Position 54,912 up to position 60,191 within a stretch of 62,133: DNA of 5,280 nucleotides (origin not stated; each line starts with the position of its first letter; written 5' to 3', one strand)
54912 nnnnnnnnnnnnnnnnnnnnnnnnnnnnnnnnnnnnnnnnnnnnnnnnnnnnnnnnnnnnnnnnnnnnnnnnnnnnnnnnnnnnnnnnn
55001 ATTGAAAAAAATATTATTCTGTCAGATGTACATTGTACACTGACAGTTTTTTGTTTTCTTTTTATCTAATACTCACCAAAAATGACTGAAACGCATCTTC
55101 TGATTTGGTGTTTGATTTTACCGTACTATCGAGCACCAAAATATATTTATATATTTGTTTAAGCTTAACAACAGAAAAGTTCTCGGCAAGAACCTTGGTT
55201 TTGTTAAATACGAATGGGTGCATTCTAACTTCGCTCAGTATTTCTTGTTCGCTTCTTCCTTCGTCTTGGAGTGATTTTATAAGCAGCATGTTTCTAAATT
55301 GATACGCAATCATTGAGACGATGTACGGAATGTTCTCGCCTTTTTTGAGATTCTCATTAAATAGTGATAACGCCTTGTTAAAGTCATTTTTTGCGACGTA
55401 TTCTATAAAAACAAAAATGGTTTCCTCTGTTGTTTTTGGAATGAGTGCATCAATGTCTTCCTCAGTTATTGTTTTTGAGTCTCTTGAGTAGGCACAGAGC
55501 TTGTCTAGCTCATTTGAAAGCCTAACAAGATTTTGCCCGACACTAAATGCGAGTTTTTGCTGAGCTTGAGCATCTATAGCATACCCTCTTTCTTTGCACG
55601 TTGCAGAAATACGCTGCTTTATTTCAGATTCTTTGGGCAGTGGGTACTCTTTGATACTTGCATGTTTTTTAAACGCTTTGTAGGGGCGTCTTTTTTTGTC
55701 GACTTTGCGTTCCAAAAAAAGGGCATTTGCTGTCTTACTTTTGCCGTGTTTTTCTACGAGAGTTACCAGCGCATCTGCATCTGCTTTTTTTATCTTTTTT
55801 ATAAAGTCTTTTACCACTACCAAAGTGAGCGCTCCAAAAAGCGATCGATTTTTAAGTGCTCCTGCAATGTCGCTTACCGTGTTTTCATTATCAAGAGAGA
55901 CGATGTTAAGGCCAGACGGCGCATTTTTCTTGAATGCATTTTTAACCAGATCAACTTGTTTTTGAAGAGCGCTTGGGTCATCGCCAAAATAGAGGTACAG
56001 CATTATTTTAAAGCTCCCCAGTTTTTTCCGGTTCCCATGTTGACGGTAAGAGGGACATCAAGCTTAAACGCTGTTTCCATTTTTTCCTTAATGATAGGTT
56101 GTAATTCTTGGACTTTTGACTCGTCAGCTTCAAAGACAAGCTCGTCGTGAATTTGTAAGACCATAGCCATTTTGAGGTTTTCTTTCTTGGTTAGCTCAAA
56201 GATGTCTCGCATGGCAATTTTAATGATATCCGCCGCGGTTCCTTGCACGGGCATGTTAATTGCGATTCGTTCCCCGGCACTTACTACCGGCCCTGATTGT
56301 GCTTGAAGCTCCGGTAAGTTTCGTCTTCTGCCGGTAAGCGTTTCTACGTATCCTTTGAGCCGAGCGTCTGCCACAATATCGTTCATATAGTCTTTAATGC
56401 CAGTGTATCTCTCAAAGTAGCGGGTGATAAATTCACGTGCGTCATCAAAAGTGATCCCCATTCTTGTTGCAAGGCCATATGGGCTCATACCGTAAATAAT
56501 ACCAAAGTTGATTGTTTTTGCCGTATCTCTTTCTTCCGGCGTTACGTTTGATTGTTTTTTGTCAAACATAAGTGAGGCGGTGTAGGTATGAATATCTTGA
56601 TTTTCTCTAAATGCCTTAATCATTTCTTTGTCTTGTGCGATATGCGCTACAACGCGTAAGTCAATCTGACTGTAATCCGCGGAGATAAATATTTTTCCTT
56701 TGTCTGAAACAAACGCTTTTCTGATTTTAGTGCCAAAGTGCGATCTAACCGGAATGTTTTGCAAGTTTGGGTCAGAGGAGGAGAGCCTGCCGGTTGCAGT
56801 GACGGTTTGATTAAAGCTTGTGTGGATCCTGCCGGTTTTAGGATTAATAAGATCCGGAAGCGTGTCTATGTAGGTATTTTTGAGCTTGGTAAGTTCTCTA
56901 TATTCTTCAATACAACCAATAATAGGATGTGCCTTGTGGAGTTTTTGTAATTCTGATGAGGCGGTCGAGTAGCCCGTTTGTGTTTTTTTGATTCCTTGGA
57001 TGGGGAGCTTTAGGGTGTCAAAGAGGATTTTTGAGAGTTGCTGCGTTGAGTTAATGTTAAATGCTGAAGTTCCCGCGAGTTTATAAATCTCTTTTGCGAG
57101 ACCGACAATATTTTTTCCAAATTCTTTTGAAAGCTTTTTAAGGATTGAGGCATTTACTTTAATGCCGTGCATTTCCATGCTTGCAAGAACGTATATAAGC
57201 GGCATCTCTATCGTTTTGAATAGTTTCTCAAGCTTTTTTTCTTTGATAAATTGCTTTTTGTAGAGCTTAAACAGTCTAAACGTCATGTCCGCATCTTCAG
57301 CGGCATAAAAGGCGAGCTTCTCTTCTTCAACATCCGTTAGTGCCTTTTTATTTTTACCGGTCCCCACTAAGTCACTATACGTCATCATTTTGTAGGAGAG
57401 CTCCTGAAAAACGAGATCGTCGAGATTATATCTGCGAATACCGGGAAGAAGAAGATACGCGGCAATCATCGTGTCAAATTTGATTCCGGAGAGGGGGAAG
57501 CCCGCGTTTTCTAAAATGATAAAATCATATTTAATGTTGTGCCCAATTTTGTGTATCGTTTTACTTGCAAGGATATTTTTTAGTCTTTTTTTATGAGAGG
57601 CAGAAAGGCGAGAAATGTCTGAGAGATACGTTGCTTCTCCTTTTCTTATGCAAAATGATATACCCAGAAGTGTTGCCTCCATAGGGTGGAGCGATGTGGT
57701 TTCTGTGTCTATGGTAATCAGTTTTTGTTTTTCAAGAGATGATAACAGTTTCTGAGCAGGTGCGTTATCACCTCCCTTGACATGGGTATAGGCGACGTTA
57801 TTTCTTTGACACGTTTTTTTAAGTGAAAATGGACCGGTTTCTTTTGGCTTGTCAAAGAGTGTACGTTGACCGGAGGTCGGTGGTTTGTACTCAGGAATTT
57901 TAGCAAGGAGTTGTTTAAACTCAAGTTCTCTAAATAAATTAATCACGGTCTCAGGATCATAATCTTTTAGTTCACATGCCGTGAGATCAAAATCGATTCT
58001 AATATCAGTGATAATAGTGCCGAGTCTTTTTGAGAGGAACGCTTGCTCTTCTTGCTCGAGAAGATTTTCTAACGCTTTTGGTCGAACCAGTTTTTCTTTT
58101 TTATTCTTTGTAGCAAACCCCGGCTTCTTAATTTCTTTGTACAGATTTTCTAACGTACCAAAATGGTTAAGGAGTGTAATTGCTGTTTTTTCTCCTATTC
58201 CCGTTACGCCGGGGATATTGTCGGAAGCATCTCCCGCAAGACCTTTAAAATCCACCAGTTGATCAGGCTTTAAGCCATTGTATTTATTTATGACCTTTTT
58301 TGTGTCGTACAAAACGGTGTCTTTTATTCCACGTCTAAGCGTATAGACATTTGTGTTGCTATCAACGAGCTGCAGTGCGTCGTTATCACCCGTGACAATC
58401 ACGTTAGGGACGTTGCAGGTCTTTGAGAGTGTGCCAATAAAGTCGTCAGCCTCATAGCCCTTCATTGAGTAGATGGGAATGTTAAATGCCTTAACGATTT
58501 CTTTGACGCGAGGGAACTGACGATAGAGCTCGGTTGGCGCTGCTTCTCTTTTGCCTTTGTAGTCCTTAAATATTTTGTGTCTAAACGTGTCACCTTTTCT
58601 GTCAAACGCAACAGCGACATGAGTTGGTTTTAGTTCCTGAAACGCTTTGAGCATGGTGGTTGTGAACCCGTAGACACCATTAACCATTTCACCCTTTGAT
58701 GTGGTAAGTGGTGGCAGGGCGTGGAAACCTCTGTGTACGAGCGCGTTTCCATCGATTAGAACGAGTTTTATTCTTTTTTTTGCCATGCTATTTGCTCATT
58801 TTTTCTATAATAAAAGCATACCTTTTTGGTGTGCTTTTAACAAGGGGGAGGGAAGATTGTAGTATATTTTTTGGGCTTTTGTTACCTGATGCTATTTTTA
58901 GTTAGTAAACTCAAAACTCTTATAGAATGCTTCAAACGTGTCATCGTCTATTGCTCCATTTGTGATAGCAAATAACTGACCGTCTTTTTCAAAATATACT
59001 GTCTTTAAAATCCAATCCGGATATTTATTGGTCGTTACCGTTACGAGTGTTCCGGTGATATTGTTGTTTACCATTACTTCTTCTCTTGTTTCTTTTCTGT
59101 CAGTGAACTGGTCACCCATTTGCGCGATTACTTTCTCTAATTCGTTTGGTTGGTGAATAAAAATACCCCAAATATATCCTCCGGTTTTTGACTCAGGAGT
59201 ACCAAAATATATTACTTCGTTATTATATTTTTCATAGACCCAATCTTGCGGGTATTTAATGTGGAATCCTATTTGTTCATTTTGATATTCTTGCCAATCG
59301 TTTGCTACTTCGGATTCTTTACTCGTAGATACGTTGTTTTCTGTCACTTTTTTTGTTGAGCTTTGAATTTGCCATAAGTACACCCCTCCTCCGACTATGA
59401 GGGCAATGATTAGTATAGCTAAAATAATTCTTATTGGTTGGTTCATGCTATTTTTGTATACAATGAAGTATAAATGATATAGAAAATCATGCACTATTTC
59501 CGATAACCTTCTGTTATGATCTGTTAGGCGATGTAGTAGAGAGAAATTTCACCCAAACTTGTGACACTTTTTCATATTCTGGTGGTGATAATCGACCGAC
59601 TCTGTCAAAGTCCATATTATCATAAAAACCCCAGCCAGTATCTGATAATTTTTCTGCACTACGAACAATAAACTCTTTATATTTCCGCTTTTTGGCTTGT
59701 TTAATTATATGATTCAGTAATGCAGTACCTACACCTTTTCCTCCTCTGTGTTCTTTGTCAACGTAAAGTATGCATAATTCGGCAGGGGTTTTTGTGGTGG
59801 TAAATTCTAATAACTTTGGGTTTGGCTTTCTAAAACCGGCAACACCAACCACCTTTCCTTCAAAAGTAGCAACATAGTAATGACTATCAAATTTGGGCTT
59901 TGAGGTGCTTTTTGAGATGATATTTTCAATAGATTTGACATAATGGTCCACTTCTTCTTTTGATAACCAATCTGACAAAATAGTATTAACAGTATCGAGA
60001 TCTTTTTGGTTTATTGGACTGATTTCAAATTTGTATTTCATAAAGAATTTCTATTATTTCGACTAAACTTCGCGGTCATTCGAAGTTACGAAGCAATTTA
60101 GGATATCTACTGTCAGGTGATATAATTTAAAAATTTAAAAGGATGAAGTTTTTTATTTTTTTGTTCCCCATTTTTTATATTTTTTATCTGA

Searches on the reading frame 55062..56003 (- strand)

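Call 13: search_protein_families(library=pfam, proteins=[window:55062-56003:-])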
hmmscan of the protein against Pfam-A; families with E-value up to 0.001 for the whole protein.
window:55062-56003:- (313 aa): 2 families
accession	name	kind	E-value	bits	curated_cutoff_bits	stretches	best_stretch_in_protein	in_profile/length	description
PF21694.2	DNA_pol3_delta_C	-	4.9e-22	78.6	27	1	193-310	1-119/121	DNA polymerase III delta subunit, C-terminal domain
PF06144.19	DNA_pol3_delta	-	1.5e-11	44.8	21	1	3-120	1-123/124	DNA polymerase III, delta subunit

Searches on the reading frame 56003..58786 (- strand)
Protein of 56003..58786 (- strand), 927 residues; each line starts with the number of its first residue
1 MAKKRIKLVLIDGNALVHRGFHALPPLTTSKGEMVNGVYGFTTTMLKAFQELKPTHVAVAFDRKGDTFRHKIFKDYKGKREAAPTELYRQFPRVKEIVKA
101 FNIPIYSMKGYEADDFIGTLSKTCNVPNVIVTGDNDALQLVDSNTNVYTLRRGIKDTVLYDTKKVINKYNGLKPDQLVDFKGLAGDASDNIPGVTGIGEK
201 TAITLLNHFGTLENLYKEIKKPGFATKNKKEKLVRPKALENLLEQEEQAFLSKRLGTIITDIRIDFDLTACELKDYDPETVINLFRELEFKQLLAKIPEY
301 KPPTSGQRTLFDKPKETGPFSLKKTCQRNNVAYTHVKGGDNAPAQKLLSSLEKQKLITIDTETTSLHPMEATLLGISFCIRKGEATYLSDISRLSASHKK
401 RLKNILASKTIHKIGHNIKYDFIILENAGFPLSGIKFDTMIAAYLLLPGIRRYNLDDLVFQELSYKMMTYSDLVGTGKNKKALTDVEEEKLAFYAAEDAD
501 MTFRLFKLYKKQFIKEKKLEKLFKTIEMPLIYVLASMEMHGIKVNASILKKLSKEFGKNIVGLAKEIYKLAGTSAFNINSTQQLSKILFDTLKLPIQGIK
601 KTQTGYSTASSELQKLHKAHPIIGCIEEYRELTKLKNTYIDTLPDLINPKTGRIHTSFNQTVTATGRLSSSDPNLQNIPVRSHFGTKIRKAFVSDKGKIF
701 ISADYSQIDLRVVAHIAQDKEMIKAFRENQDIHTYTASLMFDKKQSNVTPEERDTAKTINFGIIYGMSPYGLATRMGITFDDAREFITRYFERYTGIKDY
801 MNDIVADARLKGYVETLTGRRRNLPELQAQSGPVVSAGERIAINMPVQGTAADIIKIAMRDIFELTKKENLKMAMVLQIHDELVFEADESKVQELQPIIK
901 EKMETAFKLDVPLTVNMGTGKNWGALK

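Call 36: search_protein_families(library=pfam, proteins=[window:56003-58786:-], max_evalue=0.01)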
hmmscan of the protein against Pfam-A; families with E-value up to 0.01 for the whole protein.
window:56003-58786:- (927 aa): 5 families
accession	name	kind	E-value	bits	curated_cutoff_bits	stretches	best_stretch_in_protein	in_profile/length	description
PF00476.26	DNA_pol_A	-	2.9e-158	527.2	34.3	1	548-924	3-380/381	DNA polymerase family A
PF02739.22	5_3_exonuc_N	-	6.5e-54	182.5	34.3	1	7-169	1-163/164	5'-3' exonuclease, N-terminal resolvase-like domain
PF01367.25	5_3_exonuc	-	3.1e-30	105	40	1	173-278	2-96/97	5'-3' exonuclease, C-terminal SAM fold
PF01612.26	DNA_pol_A_exo1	-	4.9e-26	92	23.6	1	343-507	9-166/173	3'-5' exonuclease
PF22619.2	DNA_polI_exo1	-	2.1e-11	44.3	27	1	367-497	9-132/140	DNA polymerase I, ribonuclease H-like domain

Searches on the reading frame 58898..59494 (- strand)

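Call 36: search_protein_families(library=pfam, proteins=[window:58898-59494:-], max_evalue=0.01)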
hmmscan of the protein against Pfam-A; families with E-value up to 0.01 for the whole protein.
window:58898-59494:- (198 aa): 1 family
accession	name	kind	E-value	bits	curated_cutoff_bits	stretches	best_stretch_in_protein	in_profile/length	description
PF18933.6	PsbP_2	-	2.6e-08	34.5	27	1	23-119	1-96/184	PsbP-like protein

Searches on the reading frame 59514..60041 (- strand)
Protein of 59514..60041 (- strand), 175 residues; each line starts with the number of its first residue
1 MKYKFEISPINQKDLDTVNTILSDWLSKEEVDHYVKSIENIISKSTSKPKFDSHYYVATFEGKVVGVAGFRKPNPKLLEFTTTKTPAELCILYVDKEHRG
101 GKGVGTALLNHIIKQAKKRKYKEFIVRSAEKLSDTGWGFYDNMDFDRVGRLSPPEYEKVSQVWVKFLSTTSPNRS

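Call 36: search_protein_families(library=pfam, proteins=[window:59514-60041:-], max_evalue=0.01)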
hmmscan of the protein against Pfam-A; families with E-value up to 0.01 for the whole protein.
window:59514-60041:- (175 aa): 6 families
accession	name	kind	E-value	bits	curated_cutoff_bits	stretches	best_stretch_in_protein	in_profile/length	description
PF00583.31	Acetyltransf_1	-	1.6e-12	48.2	20.7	1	50-140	30-111/116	Acetyltransferase (GNAT) family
PF13508.13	Acetyltransf_7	-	5.8e-11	43.1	27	1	52-145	2-82/84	Acetyltransferase (GNAT) domain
PF13673.13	Acetyltransf_10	-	1.7e-09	38.1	23.6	1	26-149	5-111/128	Acetyltransferase (GNAT) domain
PF13527.13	Acetyltransf_9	-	0.00076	19.9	25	1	6-122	1-107/127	Acetyltransferase (GNAT) domain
PF13420.13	Acetyltransf_4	-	0.0011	19.4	24.3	1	7-150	1-139/155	Acetyltransferase (GNAT) domain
PF14542.12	Acetyltransf_CG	-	0.0059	17.2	30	0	62-122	9-59/80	GCN5-related N-acetyl-transferase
